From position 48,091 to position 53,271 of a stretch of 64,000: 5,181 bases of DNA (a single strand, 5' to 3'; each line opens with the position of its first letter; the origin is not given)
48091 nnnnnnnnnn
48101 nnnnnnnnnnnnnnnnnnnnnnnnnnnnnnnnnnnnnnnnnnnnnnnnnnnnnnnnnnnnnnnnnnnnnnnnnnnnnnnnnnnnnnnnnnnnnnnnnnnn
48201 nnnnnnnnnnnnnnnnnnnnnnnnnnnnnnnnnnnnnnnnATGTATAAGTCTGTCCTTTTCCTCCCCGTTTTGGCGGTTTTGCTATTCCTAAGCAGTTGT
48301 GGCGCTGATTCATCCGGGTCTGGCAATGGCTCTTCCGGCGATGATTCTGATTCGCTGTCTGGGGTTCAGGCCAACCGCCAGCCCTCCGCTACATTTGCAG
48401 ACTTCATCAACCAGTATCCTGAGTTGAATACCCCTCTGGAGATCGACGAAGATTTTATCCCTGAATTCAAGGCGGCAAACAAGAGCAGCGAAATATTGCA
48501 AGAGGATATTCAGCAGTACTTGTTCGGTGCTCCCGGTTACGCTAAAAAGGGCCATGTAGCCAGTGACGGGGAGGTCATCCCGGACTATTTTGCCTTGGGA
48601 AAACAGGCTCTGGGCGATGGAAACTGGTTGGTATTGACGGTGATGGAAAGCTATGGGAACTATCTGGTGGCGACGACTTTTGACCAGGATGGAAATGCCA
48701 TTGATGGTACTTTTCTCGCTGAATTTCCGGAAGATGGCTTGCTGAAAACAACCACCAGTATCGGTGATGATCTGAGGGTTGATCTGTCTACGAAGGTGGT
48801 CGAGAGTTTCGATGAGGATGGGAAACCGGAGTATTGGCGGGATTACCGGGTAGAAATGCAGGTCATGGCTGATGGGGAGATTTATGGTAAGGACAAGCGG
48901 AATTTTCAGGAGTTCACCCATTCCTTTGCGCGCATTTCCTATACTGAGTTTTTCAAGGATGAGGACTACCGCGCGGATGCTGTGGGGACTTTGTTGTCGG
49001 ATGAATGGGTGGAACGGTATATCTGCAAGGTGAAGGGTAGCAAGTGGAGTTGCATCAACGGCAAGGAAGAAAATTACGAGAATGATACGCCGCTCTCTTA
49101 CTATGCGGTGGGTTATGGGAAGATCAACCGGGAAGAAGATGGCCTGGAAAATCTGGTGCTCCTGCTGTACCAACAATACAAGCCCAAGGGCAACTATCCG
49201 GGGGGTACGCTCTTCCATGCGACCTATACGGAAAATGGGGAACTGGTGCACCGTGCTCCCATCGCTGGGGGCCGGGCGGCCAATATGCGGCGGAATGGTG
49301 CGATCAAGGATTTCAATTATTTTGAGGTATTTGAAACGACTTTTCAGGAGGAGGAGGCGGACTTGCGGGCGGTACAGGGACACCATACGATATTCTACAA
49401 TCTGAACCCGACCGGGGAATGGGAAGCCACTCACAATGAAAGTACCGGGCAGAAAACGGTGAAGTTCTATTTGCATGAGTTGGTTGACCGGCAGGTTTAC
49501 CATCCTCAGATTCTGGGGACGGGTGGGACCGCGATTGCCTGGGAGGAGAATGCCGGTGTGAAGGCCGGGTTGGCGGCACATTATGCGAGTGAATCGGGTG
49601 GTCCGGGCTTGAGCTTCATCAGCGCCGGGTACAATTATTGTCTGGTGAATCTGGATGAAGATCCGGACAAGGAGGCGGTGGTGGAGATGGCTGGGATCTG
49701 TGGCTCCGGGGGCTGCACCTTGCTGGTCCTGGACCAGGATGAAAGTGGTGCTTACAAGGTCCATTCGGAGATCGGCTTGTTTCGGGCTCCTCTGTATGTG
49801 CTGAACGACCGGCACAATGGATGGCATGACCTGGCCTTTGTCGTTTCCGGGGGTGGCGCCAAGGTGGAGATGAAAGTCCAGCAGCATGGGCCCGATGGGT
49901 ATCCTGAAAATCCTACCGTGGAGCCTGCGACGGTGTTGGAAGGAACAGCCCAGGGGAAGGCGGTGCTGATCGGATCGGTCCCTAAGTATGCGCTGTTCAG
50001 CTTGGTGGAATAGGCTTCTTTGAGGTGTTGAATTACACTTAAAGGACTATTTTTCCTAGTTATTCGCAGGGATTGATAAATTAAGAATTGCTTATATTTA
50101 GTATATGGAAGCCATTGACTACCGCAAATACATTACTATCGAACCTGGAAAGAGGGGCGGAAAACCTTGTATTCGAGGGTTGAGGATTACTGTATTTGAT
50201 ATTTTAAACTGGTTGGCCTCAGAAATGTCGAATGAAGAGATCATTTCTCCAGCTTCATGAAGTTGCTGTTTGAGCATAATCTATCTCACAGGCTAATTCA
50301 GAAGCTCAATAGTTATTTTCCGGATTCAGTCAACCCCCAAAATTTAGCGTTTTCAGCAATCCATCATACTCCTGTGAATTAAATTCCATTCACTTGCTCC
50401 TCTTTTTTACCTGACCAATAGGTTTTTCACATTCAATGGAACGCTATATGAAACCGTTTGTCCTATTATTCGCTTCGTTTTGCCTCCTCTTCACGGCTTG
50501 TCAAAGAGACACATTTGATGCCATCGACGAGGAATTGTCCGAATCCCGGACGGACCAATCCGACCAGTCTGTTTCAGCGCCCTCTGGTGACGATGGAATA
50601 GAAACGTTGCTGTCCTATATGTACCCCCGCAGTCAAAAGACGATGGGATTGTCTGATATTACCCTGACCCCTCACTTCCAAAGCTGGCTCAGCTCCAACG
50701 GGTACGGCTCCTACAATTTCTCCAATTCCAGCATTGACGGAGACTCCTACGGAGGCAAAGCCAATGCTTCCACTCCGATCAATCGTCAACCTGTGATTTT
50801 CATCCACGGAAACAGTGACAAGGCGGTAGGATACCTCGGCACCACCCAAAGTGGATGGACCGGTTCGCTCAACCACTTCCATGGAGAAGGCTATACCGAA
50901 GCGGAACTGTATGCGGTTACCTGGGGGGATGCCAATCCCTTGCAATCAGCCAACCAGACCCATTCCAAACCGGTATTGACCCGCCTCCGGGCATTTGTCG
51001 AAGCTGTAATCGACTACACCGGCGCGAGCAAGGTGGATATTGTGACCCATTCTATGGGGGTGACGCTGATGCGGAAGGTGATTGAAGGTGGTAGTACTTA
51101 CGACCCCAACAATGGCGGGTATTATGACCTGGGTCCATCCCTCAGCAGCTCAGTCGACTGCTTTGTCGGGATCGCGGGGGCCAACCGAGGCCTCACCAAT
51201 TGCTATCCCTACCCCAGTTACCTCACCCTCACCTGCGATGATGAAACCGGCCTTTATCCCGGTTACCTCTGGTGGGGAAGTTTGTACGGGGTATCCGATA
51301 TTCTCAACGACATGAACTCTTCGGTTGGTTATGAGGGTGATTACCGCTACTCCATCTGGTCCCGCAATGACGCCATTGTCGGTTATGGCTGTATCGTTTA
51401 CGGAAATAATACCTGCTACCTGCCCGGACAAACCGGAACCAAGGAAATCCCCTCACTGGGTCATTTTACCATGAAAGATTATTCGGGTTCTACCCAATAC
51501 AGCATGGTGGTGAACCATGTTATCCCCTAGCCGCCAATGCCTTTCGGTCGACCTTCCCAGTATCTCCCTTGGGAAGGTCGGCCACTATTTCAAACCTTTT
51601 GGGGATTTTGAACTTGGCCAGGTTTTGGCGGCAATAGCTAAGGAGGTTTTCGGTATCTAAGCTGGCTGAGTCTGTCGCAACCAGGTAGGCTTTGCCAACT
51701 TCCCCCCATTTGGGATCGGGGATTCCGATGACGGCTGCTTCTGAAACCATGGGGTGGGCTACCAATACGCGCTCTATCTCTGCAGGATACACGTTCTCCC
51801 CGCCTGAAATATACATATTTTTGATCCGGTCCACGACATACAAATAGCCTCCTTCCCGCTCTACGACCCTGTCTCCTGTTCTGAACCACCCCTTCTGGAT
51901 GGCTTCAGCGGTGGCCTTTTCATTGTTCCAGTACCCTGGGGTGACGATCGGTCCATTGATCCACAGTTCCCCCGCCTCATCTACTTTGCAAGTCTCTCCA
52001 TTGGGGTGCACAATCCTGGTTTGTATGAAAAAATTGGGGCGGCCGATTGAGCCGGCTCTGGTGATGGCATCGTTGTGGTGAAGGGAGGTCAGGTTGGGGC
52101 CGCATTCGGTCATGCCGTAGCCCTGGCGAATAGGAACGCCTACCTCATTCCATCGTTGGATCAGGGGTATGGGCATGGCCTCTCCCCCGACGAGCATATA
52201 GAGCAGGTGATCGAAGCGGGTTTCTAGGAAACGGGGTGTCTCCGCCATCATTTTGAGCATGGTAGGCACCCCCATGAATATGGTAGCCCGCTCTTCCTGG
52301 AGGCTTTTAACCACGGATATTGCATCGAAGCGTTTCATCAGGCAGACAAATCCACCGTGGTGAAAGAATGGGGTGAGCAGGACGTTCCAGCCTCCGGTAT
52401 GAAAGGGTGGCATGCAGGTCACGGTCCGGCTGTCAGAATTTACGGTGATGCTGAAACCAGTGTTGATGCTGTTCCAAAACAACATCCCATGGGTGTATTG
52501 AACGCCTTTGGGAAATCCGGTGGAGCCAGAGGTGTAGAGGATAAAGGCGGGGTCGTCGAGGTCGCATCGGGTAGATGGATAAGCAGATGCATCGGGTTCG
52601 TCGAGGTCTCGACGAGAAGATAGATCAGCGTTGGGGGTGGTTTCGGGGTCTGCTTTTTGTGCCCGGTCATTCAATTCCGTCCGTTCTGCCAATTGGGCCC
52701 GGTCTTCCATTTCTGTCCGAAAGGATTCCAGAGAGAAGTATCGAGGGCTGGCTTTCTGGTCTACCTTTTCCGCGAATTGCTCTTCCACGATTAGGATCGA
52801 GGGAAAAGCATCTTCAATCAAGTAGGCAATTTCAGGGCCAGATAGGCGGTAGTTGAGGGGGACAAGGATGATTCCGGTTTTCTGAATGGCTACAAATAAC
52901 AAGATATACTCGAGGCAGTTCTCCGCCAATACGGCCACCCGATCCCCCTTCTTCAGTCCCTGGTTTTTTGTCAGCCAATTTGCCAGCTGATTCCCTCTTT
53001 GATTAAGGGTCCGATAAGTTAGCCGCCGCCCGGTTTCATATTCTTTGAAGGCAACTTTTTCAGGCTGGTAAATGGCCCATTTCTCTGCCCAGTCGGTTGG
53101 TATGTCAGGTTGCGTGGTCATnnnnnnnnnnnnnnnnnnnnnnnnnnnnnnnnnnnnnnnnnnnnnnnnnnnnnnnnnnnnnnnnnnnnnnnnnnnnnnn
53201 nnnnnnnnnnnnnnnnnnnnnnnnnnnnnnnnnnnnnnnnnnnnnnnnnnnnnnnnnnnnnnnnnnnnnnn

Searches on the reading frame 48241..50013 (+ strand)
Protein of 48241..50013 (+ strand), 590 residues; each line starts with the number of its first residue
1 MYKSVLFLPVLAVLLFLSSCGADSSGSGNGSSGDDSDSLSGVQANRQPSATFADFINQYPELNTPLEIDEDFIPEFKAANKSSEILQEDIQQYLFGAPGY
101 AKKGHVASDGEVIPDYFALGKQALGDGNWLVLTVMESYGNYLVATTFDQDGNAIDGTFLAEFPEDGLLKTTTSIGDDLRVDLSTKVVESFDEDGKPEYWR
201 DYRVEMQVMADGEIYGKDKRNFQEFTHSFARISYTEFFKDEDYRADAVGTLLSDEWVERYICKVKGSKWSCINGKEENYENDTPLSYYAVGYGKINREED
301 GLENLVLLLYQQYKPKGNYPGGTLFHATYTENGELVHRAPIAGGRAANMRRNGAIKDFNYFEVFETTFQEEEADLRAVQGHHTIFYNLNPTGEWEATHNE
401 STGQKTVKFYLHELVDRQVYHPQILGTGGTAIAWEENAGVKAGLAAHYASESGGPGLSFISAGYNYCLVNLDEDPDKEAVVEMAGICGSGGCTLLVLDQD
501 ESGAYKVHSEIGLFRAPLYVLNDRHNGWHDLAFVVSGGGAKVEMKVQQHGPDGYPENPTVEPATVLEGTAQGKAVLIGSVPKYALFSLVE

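Call 10: find_encoding_contigs(protein=window:48241-50013:+, flank=10000, max_places=10)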
Protein window:48241-50013:+ (590 aa): 1 contig read that carries it; 1 place shown.
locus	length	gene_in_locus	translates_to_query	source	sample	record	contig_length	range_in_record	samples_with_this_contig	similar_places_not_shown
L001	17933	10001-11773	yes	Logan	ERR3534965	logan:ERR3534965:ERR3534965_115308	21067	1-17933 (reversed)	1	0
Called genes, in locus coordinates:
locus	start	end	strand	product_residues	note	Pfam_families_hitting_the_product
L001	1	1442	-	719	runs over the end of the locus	PF13688:Reprolysin_5 (weak)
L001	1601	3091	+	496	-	-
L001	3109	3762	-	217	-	-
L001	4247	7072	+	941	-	-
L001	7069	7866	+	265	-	-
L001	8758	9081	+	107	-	PF05016:ParE_toxin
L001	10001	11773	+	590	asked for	PF27665:UCP028175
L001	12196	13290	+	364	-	PF01674:Lipase_2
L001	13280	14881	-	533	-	PF00501:AMP-binding, PF13193:AMP-binding_C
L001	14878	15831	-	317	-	PF00561:Abhydrolase_1, PF12146:Hydrolase_4, PF12697:Abhydrolase_6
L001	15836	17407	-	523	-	-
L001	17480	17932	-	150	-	?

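Call 20: search_protein_families(library=pfam, proteins=[window:48241-50013:+], max_evalue=0.01)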
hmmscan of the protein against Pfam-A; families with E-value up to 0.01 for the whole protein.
window:48241-50013:+ (590 aa): 0 families

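Call 21: find_homologous_proteins(query=window:48241-50013:+)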
Query window:48241-50013:+ (590 aa): 2 proteins with E <= 0.001 among 8000 candidates.
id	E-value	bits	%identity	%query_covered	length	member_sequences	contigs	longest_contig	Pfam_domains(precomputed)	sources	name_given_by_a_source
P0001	0.0e+0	1367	100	100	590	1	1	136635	PF27665.1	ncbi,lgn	-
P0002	2.8e-282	956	72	97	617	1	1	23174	PF27665.1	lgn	-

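Call 22: find_encoding_contigs(protein=P0002, flank=10000)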
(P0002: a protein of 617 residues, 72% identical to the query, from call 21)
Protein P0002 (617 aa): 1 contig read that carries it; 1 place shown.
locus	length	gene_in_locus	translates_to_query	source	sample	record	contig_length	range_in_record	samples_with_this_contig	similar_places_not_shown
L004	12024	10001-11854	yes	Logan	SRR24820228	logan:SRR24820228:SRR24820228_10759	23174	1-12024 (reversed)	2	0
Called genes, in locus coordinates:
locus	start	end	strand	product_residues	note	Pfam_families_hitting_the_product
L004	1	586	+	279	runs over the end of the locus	-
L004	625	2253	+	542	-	PF05935:Arylsulfotrans, PF14269:Arylsulfotran_2, PF18962:Por_Secre_tail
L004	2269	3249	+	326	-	PF00561:Abhydrolase_1, PF12146:Hydrolase_4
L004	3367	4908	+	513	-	-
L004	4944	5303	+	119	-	PF22503:DUF6992 (weak)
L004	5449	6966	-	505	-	-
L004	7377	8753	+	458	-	PF27665:UCP028175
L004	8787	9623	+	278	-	PF16266:DUF4919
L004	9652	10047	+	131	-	-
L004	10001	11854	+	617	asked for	PF27665:UCP028175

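Call 44: search_protein_families(library=ncbifam, proteins=[window:48241-50013:+], max_evalue=0.01)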
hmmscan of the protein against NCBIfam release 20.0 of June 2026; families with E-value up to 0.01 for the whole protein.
window:48241-50013:+ (590 aa): 0 families

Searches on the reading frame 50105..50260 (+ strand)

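Call 20: search_protein_families(library=pfam, proteins=[window:50105-50260:+], max_evalue=0.01)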
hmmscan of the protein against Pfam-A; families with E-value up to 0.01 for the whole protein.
window:50105-50260:+ (51 aa): 1 family
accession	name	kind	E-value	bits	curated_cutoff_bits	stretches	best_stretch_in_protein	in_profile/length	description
PF04255.20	DUF433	-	1.9e-14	53.6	23.6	1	10-47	1-38/56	Protein of unknown function (DUF433)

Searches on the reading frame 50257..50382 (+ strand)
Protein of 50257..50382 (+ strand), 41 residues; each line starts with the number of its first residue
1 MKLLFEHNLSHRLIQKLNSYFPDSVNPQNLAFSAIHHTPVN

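Call 101: search_protein_families(library=pfam, proteins=[window:50257-50382:+], max_evalue=0.01)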
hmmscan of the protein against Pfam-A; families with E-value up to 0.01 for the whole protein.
window:50257-50382:+ (41 aa): 1 family
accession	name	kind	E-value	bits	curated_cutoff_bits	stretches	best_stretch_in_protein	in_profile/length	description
PF18480.7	DUF5615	-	0.00046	20.5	23.8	1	1-32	1-32/110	Domain of unknown function (DUF5615)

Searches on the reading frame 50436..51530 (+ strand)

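Call 20: search_protein_families(library=pfam, proteins=[window:50436-51530:+], max_evalue=0.01)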
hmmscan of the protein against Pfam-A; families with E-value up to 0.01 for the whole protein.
window:50436-51530:+ (364 aa): 2 families
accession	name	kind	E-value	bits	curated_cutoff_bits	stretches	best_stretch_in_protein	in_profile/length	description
PF01674.24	Lipase_2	-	2.4e-57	194.4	20.3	1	117-355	1-218/219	Lipase (class 2)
PF12697.13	Abhydrolase_6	-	0.00067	20.8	26.3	1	120-228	1-94/217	Alpha/beta hydrolase family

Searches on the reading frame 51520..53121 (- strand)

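Call 38: search_protein_families(library=pfam, proteins=[window:51520-53121:-], max_evalue=0.001)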
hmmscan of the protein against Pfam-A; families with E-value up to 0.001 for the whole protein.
window:51520-53121:- (533 aa): 2 families
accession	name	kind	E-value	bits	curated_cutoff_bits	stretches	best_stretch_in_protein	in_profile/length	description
PF00501.34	AMP-binding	-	6.1e-88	295.6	29.9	1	13-398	2-384/384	AMP-binding enzyme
PF13193.12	AMP-binding_C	-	2e-19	70.7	24.5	1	448-523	1-76/76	AMP-binding enzyme C-terminal domain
